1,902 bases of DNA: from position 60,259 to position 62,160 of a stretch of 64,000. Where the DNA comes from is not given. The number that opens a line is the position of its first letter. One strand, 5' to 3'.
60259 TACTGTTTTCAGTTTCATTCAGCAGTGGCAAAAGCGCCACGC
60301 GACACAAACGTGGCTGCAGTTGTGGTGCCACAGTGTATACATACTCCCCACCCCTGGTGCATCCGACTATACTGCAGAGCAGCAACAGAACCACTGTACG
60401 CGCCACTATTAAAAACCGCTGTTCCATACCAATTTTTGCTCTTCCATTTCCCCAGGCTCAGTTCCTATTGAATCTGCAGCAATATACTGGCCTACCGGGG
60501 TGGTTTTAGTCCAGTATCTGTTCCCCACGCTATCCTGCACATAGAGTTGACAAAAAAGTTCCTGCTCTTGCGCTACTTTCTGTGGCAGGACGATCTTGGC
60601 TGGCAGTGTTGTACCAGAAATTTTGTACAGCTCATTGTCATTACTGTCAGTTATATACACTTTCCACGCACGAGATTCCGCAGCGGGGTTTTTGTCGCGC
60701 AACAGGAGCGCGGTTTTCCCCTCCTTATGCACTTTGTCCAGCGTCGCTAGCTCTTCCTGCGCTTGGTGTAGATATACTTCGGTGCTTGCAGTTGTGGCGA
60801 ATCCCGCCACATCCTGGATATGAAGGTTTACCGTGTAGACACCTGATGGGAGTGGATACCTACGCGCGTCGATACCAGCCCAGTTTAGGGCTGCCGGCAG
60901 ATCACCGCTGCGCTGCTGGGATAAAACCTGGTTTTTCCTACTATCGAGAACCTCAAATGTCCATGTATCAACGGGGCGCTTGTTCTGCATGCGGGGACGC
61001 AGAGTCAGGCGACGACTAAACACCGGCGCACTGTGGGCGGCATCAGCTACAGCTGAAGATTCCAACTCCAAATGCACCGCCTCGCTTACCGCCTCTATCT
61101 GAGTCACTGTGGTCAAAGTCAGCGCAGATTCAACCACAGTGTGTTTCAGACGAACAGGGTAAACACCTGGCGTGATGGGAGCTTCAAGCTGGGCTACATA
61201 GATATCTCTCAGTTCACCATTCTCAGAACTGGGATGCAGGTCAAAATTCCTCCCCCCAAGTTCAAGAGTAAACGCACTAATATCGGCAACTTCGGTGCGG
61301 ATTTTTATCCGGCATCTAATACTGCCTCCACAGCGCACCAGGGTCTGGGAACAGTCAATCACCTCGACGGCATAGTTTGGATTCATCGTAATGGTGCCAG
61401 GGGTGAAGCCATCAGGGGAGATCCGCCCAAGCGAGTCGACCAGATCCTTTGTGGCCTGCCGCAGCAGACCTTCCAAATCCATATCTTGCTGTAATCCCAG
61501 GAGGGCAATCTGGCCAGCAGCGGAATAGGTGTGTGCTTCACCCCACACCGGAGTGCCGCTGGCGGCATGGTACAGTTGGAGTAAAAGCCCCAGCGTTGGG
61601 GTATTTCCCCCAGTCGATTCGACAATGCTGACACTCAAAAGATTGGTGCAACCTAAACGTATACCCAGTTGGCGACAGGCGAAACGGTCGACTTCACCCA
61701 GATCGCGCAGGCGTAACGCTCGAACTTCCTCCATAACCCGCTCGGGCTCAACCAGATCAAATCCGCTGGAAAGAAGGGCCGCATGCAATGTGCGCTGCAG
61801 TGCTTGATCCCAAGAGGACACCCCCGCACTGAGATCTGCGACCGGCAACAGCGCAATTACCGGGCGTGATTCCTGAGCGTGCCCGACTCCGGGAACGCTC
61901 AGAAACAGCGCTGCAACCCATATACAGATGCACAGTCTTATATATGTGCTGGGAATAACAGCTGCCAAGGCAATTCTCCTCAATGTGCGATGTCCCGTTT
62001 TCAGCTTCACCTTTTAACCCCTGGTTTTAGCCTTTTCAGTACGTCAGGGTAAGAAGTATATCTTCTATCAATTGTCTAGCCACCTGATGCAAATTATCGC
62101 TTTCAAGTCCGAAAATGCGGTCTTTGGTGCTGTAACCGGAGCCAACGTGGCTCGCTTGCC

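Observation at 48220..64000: Thirteen-gene same-strand locus: a putative export, assembly and charging machine for cytochrome filaments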

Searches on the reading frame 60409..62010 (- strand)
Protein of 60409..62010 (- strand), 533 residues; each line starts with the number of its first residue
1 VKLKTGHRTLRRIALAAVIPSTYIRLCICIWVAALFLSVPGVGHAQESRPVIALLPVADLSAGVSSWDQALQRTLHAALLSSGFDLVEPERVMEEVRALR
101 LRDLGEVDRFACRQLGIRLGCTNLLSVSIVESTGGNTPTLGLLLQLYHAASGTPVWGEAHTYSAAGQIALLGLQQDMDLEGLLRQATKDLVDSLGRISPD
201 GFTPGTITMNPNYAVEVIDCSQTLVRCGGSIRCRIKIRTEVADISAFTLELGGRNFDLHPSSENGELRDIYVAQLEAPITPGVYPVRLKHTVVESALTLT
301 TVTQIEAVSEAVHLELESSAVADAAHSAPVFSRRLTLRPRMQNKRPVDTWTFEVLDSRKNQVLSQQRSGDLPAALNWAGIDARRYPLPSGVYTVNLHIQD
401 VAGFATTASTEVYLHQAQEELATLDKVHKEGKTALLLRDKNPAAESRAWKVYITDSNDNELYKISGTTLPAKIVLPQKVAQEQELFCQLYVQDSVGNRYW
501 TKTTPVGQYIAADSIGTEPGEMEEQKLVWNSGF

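Call 6: search_protein_families(library=pfam, max_evalue=0.01, proteins=[window:60409-62010:-])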
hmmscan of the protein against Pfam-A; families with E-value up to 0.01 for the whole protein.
window:60409-62010:- (533 aa): 1 family
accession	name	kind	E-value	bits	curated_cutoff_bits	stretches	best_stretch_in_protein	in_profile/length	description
PF13860.13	FlgD_ig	-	7.5e-05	23.1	27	1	343-396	18-73/79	FlgD Ig-like domain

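Call 13: search_protein_families(library=ncbifam, max_evalue=0.01, proteins=[window:60409-62010:-])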
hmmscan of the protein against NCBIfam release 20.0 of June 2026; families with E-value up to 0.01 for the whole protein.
window:60409-62010:- (533 aa): 1 family
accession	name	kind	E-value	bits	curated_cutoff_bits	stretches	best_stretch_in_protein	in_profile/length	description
NF053608.1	Lsa66_OmpA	equivalog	0.0022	16.5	700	1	347-407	176-237/581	fibronectin-binding adhesin Lsa66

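Call 50: search_protein_families(library=pfam, max_evalue=1, proteins=[window:60409-62010:-])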
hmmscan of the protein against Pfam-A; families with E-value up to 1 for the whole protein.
window:60409-62010:- (533 aa): 2 families
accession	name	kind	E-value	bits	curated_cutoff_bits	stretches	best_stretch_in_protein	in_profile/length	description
PF13860.13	FlgD_ig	-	7.5e-05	23.1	27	1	343-396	18-73/79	FlgD Ig-like domain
PF21834.1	DUF6894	-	0.046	14.3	24.1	0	416-465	15-67/69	Domain of unknown function (DUF6894)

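Call 63: predict_structure(alignment_id=A2)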
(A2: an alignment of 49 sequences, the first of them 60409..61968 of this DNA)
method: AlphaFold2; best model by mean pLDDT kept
length: 519 residues; sequences in the alignment: 49
mean_pLDDT: 60.3   pTM: 0.47
mean pLDDT of the five models: 60.3, 59.4, 57.9, 57.0, 56.7
residues with pLDDT >= 90: 99; 70-90: 101; 50-70: 98; < 50: 221
segments of 3 or more residues with pLDDT < 50: 153-156, 190-335, 355-393, 417-431, 507-519
pLDDT, mean of each block of 10 residues (from residue 1): 67 91 70 83 84 87 94 97 96 95 97 88 82 95 83 51 73 87 65 39 38 37 41 35 37 40 28 26 40 40 30 33 34 51 56 43 32 27 35 51 54 46 31 78 85 81 67 80 76 67 55 27
secondary structure, 60 per line:
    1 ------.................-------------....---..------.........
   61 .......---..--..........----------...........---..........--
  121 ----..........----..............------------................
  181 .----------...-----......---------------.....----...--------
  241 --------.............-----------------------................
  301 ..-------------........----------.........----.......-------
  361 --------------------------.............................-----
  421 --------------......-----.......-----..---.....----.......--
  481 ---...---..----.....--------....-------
elements in order: H7-23 E37-40 H52-67 H75-84 H95-105 E109-118 E125-134 E139-149 H165-181 E192-194 E200-205 E221-225 H249-261 H285-302 E316-323 E334-342 E347-353 H387-415 E435-440 E446-452 H463-467 E472-478 E484-486 H509-512

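Call 65: fold_search(model_id=the predicted structure, library=pdb)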
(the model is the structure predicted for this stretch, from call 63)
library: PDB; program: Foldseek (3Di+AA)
matches with E <= 10: 1026; with E <= 0.001: 43
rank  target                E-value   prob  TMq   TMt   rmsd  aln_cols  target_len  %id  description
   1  4hrv_B                9.5e-07  1.00  0.21  0.64   4.8       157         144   14  Crystal Structure of Lipoprotein GNA1162 from Neisseria meningitidis (released 2013-04-24)
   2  4hrv_A                5.3e-06  1.00  0.22  0.70   5.3       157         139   16  Crystal Structure of Lipoprotein GNA1162 from Neisseria meningitidis (released 2013-04-24)
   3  4r40_C                7.5e-06  1.00  0.20  0.25  16.1       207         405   14  Crystal Structure of TolB/Pal complex from Yersinia pestis. (released 2014-09-03)
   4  6uxc_B                1.1e-05  1.00  0.21  0.53   6.6       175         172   12  1.65A resolution structure of the hypothetical protein CT253 from Chlamydia trachomatis (released 2020-11-11)
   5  9h80_A                1.4e-05  1.00  0.20  0.61   5.1       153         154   20  Structure of the outer membrane exopolysaccharide transporter PelBC (released 2025-06-11)
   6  5t11_G                1.4e-05  1.00  0.17  0.53   5.8       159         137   16  PelC L103M dodecamer from Paraburkholderia phytofirmans, space group C2 (released 2017-03-15)
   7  3w1e                  1.5e-05  1.00  0.22  0.31  12.0       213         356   10  Structure of FlgT, a flagellar basal body component protein (released 2013-04-03)
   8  6pnv                  1.7e-05  1.00  0.20  0.25  16.0       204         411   16  1.42 Angstrom Resolution Crystal Structure of Translocation Protein TolB from Salmonella enterica (released 2019-07-17)
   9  5t11_B                1.8e-05  1.00  0.17  0.51   6.1       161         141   15  PelC L103M dodecamer from Paraburkholderia phytofirmans, space group C2 (released 2017-03-15)
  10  2w8b_A                1.9e-05  1.00  0.20  0.26  15.5       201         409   13  Crystal structure of processed TolB in complex with Pal (released 2009-02-17)
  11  4pwz_A                2.0e-05  1.00  0.21  0.26  16.3       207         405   14  Crystal structure of TolB protein from Yersinia pestis CO92 (released 2014-04-02)
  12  5t11_E                2.1e-05  1.00  0.18  0.57   5.6       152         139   15  PelC L103M dodecamer from Paraburkholderia phytofirmans, space group C2 (released 2017-03-15)
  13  2w8b_B                2.1e-05  1.00  0.20  0.24  16.7       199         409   15  Crystal structure of processed TolB in complex with Pal (released 2009-02-17)
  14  4q6z_A                3.0e-05  1.00  0.19  0.63   3.9       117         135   23  LpoB C-terminal domain from Escherichia coli (released 2014-05-14)
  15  4q6l                  3.2e-05  1.00  0.19  0.67  11.2       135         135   19  LpoB C-terminal domain from Salmonella enterica (Native) (released 2014-05-14)
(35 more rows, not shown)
